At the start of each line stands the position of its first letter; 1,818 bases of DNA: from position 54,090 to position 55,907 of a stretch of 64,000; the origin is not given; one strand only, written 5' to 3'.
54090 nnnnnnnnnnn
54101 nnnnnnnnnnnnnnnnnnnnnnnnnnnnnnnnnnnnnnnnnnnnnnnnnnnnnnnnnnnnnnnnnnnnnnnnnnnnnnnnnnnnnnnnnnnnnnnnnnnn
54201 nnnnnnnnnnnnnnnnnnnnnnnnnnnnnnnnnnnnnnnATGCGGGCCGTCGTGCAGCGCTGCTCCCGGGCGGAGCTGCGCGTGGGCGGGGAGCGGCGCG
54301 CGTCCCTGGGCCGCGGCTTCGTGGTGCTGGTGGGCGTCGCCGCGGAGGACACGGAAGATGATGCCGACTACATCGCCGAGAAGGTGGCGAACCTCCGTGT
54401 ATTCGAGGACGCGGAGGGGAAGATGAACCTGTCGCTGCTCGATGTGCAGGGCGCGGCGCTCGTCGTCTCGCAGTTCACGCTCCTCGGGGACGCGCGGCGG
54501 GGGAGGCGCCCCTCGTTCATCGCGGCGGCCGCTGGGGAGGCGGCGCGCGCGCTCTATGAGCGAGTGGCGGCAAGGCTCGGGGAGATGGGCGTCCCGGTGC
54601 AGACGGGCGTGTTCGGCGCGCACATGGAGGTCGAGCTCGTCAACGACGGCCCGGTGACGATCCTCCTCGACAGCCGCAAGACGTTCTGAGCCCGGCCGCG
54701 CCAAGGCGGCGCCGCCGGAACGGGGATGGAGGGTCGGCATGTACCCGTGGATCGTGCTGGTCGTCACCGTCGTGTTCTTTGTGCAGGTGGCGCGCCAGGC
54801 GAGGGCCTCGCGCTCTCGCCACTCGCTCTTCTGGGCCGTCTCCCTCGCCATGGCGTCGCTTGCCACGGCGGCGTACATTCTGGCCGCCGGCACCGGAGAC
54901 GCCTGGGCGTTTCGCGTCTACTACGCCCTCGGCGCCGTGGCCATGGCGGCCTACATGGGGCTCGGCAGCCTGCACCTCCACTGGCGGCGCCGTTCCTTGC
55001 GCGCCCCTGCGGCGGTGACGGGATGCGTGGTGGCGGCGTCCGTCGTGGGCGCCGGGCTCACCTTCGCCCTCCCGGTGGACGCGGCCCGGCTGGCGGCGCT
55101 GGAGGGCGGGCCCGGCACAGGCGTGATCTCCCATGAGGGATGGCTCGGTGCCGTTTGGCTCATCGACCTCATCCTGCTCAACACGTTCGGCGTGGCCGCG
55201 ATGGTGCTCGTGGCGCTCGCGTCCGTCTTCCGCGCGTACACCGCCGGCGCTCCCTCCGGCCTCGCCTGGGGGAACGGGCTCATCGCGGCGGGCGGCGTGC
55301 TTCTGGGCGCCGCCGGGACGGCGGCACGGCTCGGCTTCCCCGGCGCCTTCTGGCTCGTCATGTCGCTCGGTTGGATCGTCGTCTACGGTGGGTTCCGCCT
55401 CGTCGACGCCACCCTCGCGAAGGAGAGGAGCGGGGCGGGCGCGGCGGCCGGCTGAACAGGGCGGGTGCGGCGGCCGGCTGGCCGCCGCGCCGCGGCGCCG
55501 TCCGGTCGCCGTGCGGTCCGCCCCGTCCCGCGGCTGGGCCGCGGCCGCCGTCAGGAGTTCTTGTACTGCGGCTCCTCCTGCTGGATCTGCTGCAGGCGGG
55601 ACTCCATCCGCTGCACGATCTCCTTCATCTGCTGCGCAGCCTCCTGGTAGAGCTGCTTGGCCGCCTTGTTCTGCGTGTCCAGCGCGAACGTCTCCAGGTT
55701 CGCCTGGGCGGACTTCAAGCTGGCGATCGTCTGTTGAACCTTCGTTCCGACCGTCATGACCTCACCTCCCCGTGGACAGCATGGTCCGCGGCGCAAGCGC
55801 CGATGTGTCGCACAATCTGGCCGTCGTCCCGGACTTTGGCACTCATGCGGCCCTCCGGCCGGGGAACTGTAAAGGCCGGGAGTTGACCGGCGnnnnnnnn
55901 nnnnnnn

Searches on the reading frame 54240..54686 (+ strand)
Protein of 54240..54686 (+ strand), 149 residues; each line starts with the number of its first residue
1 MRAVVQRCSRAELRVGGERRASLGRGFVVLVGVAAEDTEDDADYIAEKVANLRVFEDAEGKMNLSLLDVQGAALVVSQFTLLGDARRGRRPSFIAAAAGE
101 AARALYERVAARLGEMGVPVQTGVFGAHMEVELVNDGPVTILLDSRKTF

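Call 87: search_protein_families(library=pfam, proteins=[window:54240-54686:+], max_evalue=0.001)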
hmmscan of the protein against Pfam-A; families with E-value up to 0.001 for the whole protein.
window:54240-54686:+ (149 aa): 1 family
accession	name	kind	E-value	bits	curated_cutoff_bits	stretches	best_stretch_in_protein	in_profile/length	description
PF02580.21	Tyr_Deacylase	-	5.7e-56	189.3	25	1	2-144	1-144/144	D-Tyr-tRNA(Tyr) deacylase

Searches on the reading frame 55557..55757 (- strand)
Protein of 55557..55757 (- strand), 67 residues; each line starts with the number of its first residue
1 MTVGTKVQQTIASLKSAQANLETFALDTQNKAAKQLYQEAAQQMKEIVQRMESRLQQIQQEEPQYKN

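Call 87: search_protein_families(library=pfam, proteins=[window:55557-55757:-], max_evalue=0.001)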
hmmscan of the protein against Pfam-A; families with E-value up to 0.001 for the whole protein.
window:55557-55757:- (67 aa): 1 family
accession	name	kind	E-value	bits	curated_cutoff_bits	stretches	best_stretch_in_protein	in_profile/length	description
PF07870.16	DUF1657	-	2.7e-23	82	27.7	1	7-55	1-49/49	Protein of unknown function (DUF1657)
